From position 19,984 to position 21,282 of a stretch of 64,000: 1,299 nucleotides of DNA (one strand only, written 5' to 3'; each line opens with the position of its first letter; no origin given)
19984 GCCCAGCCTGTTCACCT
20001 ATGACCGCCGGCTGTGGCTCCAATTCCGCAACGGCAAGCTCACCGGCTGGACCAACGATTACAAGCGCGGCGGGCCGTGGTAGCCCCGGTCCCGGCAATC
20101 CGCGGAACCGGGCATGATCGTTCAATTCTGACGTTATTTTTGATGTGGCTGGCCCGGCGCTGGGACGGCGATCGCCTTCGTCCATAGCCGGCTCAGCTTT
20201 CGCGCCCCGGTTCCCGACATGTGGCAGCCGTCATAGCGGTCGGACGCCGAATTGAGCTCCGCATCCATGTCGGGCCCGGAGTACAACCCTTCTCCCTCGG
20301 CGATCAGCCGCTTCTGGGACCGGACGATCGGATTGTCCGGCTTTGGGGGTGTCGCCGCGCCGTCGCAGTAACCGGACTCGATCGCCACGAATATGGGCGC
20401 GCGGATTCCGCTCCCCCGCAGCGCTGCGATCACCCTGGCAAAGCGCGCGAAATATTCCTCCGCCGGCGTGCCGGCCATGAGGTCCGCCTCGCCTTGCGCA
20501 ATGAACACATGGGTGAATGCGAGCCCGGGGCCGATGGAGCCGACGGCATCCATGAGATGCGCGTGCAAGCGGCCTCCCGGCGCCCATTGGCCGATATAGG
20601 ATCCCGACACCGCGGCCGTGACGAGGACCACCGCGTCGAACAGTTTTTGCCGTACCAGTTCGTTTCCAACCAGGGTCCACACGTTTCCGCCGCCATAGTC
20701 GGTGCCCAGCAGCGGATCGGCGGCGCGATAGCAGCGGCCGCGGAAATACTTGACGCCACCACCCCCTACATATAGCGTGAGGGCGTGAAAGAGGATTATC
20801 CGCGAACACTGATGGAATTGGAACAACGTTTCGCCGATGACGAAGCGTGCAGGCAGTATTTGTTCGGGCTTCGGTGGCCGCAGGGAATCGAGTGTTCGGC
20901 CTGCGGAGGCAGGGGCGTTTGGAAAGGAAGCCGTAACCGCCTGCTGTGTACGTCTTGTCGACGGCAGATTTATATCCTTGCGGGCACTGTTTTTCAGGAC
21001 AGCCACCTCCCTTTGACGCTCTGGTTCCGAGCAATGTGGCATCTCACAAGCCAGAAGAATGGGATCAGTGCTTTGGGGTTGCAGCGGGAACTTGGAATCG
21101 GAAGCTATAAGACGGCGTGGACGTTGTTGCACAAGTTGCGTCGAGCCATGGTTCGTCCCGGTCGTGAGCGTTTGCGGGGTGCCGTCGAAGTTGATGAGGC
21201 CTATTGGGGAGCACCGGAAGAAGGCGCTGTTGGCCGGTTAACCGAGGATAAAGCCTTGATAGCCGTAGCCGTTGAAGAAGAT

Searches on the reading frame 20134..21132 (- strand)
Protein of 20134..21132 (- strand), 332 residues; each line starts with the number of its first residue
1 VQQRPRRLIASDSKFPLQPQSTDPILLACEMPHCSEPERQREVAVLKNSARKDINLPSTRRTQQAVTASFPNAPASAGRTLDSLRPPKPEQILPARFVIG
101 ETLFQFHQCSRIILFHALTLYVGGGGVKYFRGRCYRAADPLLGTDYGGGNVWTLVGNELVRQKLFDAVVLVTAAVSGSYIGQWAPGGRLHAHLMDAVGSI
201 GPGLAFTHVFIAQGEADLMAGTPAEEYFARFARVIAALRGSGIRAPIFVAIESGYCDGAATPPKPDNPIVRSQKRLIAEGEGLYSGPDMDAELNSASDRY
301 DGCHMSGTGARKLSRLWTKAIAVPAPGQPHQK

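Call 56: search_protein_families(library=pfam, max_evalue=0.0001, proteins=[window:20134-21132:-])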
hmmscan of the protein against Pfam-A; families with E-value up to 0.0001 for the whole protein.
window:20134-21132:- (332 aa): 1 family
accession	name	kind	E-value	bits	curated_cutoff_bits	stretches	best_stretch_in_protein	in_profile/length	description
PF03629.24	SASA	-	6.7e-08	32.9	24.8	1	155-240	70-154/226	Carbohydrate esterase, sialic acid-specific acetylesterase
